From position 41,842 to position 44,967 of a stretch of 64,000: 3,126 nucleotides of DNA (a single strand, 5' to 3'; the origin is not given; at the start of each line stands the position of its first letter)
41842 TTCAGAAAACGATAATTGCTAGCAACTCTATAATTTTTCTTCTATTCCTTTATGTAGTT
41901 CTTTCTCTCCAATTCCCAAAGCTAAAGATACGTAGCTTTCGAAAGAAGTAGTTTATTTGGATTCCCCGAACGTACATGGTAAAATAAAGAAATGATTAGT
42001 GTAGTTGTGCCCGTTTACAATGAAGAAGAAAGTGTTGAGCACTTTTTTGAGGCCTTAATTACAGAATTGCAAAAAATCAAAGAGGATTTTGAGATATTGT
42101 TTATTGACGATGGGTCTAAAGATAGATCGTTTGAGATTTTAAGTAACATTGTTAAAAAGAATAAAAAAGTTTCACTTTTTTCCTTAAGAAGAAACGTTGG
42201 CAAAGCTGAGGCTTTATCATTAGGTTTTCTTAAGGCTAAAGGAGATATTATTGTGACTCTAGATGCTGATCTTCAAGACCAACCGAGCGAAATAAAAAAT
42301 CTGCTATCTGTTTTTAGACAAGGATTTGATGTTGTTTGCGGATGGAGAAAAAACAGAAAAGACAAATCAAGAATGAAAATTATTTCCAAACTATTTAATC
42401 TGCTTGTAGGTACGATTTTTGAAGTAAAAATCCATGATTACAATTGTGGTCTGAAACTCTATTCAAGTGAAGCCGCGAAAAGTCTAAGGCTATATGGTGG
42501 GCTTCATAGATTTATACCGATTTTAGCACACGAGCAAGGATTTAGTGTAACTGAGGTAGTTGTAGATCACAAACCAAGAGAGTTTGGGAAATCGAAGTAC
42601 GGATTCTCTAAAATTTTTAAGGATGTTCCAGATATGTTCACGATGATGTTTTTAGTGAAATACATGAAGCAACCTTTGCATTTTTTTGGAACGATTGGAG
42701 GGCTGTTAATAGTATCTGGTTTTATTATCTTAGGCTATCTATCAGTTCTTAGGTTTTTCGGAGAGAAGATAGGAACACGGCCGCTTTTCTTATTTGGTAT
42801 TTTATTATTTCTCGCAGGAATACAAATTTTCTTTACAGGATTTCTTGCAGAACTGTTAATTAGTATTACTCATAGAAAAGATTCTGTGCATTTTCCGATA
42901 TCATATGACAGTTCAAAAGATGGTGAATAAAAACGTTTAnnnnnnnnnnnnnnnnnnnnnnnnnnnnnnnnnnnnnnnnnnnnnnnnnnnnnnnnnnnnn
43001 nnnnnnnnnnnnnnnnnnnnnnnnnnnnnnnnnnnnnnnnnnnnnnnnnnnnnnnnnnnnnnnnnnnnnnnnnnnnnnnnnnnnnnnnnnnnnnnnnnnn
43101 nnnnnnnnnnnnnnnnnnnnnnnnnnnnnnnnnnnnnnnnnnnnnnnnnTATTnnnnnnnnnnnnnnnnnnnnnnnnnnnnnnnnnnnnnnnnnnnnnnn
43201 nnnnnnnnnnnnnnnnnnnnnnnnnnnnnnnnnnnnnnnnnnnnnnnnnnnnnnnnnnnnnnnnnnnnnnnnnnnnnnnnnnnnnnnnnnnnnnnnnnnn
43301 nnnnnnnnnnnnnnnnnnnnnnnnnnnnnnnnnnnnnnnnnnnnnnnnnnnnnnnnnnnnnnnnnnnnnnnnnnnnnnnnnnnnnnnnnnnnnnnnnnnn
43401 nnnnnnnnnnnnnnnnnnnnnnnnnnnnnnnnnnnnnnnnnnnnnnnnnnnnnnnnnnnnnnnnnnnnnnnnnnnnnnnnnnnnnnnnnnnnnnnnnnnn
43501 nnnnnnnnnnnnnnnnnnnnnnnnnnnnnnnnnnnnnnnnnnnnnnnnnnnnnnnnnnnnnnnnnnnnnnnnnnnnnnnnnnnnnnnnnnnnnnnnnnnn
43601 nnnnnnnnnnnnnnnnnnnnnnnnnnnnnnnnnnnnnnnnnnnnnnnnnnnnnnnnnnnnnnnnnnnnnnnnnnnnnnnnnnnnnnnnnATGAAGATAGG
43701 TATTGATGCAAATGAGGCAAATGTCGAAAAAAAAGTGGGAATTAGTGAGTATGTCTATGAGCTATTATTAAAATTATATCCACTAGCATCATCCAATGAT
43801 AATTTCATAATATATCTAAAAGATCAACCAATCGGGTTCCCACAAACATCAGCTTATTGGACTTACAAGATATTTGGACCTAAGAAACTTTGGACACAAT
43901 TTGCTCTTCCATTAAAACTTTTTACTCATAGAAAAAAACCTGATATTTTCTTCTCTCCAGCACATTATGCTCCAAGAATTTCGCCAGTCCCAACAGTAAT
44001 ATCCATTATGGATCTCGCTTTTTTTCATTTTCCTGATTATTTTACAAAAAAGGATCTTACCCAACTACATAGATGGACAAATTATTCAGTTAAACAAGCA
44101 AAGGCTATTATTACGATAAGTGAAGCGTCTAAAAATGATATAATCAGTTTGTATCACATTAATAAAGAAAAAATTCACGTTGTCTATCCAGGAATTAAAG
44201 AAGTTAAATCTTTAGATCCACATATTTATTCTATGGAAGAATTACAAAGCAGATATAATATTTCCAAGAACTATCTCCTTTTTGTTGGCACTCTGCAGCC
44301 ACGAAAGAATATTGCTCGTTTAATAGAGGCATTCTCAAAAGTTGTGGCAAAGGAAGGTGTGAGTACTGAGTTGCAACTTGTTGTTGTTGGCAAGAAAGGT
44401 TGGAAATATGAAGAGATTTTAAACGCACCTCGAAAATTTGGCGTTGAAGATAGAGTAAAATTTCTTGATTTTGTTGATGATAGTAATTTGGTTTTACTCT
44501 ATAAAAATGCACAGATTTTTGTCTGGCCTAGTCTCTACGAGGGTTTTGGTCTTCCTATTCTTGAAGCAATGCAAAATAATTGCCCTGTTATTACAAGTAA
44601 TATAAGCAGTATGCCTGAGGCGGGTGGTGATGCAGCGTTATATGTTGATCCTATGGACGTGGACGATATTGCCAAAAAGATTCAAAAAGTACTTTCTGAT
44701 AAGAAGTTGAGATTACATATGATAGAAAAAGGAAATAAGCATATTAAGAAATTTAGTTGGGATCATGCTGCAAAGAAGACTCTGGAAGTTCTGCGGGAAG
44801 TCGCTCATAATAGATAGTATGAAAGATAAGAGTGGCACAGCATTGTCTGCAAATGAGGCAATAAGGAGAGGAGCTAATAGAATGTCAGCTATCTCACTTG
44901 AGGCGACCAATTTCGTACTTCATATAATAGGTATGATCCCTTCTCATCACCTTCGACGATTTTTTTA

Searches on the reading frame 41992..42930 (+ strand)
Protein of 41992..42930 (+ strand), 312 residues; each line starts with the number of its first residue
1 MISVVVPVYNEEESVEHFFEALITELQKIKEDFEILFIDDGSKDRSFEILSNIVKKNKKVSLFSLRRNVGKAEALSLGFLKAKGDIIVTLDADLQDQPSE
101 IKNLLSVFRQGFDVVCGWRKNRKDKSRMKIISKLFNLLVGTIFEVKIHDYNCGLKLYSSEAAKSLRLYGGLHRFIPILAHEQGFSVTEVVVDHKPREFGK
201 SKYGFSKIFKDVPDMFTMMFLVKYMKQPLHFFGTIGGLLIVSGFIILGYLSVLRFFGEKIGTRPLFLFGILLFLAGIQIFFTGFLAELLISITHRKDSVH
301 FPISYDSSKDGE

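Call 45: search_solved_structures(query=window:41992-42930:+, max_evalue=0.001)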
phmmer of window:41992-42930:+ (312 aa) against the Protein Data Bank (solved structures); distinct sequences matched with E-value up to 0.001: 26.
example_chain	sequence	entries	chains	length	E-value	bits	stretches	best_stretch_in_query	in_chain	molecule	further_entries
9hwj_A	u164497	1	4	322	1.1e-45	159.8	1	2-289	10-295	Undecaprenyl-phosphate 4-deoxy-4-formamido-L-arabinose transferase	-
9bhc_C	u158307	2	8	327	2.4e-45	158.6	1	2-289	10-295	Undecaprenyl-phosphate 4-deoxy-4-formamido-L-arabinose transferase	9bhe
8vxh_A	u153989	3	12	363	3.4e-45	158.1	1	2-289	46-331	Undecaprenyl-phosphate 4-deoxy-4-formamido-L-arabinose transferase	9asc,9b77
5eke_A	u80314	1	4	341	1.5e-38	136.3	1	2-290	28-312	Uncharacterized glycosyltransferase sll0501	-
5ekp_C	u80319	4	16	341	1.8e-38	136.1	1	2-290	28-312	Uncharacterized glycosyltransferase sll0501 | Glycosyltransferase sll0501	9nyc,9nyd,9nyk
9nye_A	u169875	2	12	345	1.8e-38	136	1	2-290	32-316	Glycosyltransferase sll0501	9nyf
5mlz_A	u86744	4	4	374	2.9e-18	69.7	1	2-247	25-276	Dolichol monophosphate mannose synthase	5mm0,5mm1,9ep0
2z87_A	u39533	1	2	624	3e-11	46.7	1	1-136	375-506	Chondroitin synthase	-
2z86_A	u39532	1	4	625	3e-11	46.7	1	1-136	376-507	Chondroitin synthase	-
8vh7_A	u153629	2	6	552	5.7e-11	45.8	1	2-119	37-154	Heparosan synthase B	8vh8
8viw_A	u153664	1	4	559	5.8e-11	45.8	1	2-119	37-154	Heparosan synthase B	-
5hea_A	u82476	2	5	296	6.2e-08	35.8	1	1-126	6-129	Putative glycosyltransferase (GalT1)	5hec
6p61_A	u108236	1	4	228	9e-08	35.3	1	2-115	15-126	Glycosyltransferase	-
3l7m_A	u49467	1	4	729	2.5e-05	27.2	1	2-95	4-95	Teichoic acid biosynthesis protein F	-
3l7j_A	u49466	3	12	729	2.5e-05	27.2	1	2-95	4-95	Teichoic acid biosynthesis protein F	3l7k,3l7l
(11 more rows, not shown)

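Call 52: search_protein_families(library=pfam, proteins=[window:41992-42930:+], max_evalue=1)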
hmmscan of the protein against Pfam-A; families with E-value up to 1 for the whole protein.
window:41992-42930:+ (312 aa): 4 families
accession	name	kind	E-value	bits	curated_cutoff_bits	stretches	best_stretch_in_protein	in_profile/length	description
PF00535.33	Glycos_transf_2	-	1.5e-32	113.3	23.3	1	3-160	1-162/168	Glycosyl transferase family 2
PF10111.15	Glyco_tranf_2_2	-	5.8e-12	46.1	27.3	1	3-106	1-104/276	Glycosyltransferase like family 2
PF13641.12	Glyco_tranf_2_3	-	0.00022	21.7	27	1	2-116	3-120/230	Glycosyltransferase like family 2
PF13506.12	Glyco_transf_21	-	0.024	14.5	21.7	1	71-134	18-82/174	Glycosyl transferase family 21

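Call 77: search_protein_families(library=ncbifam, proteins=[window:41992-42930:+], max_evalue=0.01)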
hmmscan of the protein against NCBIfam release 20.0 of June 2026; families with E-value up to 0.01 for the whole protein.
window:41992-42930:+ (312 aa): 23 families
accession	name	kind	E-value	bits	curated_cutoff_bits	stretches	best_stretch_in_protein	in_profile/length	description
NF007986.1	PRK10714.1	equivalog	1.4e-54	185.3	529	1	2-290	8-294/316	undecaprenyl-phosphate 4-deoxy-4-formamido-L-arabinose transferase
NF047588.1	GlcsyltransPgfSStrep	equivalog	4e-44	151.1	500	1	2-293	3-291/308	glycosyltransferase PgfS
TIGR04182.1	glyco_TIGR04182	equivalog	1.6e-22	80.2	325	1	2-293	2-286/293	S-layer glycoprotein N-glycosyltransferase AglJ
TIGR03937.1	PgaC_IcaA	equivalog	9e-19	67.7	422.3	1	1-110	46-152/407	poly-beta-1,6-N-acetyl-D-glucosamine synthase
NF007482.0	PRK10073.1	equivalog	1.7e-14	53.6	423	1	2-109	8-111/334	glycosyltransferase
TIGR03111.1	glyc2_xrt_Gpos1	hypoth_equivalog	3.3e-14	52.5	363.95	1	2-116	51-164/439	TIGR03111 family XrtG-associated glycosyltransferase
NF041875.1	EPS_EpsD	equivalog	1.2e-13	51.2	370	1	2-115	1-111/325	exopolysaccharide biosynthesis glycosyltransferase EpsD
TIGR04283.1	glyco_like_mftF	equivalog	2.7e-13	50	182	1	2-133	1-123/221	TIGR04283 family arsenosugar biosynthesis glycosyltransferase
NF010496.0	PRK13915.1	equivalog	8.1e-12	44.8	262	1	2-102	33-136/307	glucosyl-3-phosphoglycerate synthase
NF047683.1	TeichurnBiosyTuaG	equivalog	1.4e-10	41.3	400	1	2-106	8-109/252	teichuronic acid biosynthesis protein TuaG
TIGR03965.1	mycofact_glyco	equivalog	6.5e-10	38.5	280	1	2-109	76-180/467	mycofactocin biosynthesis glycosyltransferase MftF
NF041391.1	DPhHxTase_Halo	equivalog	1.4e-08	34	375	1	8-196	3-186/213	dolichyl-phosphate hexose transferase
NF045692.1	OglycostaseCruG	equivalog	2.4e-08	33.3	600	1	2-115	43-160/386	2'-O-glycosyltransferase CruG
NF041394.1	GtaseAglG_Halo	equivalog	2.6e-08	33.5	440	1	2-141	3-141/304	glucosyl-dolichyl phosphate glucuronosyltransferase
TIGR04242.1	nodulat_NodC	equivalog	3.3e-08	32.9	550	1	2-106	50-154/395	chitooligosaccharide synthase NodC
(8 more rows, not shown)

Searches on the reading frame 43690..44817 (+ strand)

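Call 52: search_protein_families(library=pfam, proteins=[window:43690-44817:+], max_evalue=1)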
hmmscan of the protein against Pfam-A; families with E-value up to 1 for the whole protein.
window:43690-44817:+ (375 aa): 8 families
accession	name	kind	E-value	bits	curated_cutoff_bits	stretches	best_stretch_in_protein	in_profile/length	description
PF00534.26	Glycos_transf_1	-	8.5e-39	133.3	26.4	1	192-350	14-171/172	Glycosyl transferases group 1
PF13692.12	Glyco_trans_1_4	-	7.9e-31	107.7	27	1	194-337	2-142/142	Glycosyl transferases group 1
PF20706.3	GT4-conflict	-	6.5e-14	52.1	26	1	168-363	170-384/385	Family 4 Glycosyltransferase in conflict systems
PF13439.12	Glyco_transf_4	-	1.2e-10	42.2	28.5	1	66-169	55-166/170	Glycosyltransferase Family 4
PF13524.12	Glyco_trans_1_2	-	8.6e-09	35.9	25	1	226-365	13-143/144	Glycosyl transferase-like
PF00982.27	Glyco_transf_20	-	0.0038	16.4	32.5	1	256-366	353-469/473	Glycosyltransferase family 20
PF12824.13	MRP-L20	-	0.0045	17.6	30.4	1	148-206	78-131/164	Mitochondrial ribosomal protein subunit L20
PF13579.12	Glyco_trans_4_4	-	0.043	14.6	29.7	1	98-168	93-158/158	Glycosyl transferase 4-like domain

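Call 77: search_protein_families(library=ncbifam, proteins=[window:43690-44817:+], max_evalue=0.01)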
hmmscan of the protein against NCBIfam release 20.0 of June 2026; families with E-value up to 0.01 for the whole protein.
window:43690-44817:+ (375 aa): 41 families (the best 25 are shown)
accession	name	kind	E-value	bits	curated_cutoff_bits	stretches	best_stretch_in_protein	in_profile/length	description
TIGR03449.1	mycothiol_MshA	equivalog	2.3e-32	112.4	462.5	1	134-372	162-404/406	D-inositol-3-phosphate glycosyltransferase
TIGR02149.1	glgA_Coryne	subfamily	2e-31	109.5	302.4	1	126-371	133-390/391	glycogen synthase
TIGR04047.1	MSMEG_0565_glyc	hypoth_equivalog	3.4e-30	105.4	259.85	1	116-369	121-372/373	MSMEG_0565 family glycosyltransferase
TIGR03999.1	thiol_BshA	equivalog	1.1e-23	83.8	273.7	1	125-370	133-372/375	N-acetyl-alpha-D-glucosaminyl L-malate synthase BshA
TIGR04157.1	glyco_rSAM_CFB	subfamily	5e-23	81.7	400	1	125-354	158-383/406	TIGR04157 family glycosyltransferase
NF038295.1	EPS_HpsP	equivalog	4.9e-21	75.2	550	1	118-371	134-387/388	hormogonium polysaccharide biosynthesis glycosyltransferase HpsP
TIGR03088.1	stp2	hypoth_equivalog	2e-20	73.2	409.05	1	141-369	141-371/374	TIGR03088 family PEP-CTERM/XrtA system glycosyltransferase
NF050063.1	ProtGlycPglJ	equivalog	5.4e-20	71.9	500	1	135-367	143-362/363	N-acetylgalactosamine-N,N'-diacetylbacillosaminyl-diphospho-undecaprenol 4-alpha-N-acetylgalactosaminyltransferase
NF041876.1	EPS_EpsE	equivalog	2.3e-18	66.6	400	1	194-361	215-386/389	exopolysaccharide biosynthesis GT4 family glycosyltransferase EpsE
NF041010.1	glycosy_Agl16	equivalog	2e-16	59.8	575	1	131-370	128-350/352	glycosylation protein Agl16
NF050056.1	ProtGlycPglH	equivalog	9.1e-15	54.6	600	1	169-371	156-353/354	GalNAc-alpha-(1->4)-GalNAc-alpha-(1->3)-diNAcBac-PP-undecaprenol alpha-1,4-N-acetyl-D-galactosaminyltransferase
NF047880.1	glyco_SdgA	exception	4.2e-14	52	800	1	133-364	265-483/488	serine-aspartate repeat adhesin O-glycosyltransferase SdgA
NF047684.1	TeichurnBiosyTuaC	equivalog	5.6e-14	51.9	550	1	130-371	158-389/391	teichuronic acid biosynthesis protein TuaC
NF053513.1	Gtran_IagA_BgsA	equivalog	2.6e-13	49.7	460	1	126-370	95-330/333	LTA glycolipid anchor biosynthesis glycosyltransferase, IagA/BgsA family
NF012028.0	PRK15484.1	subfamily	4e-13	49.2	618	1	159-369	160-376/380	lipopolysaccharide N-acetylglucosaminyltransferase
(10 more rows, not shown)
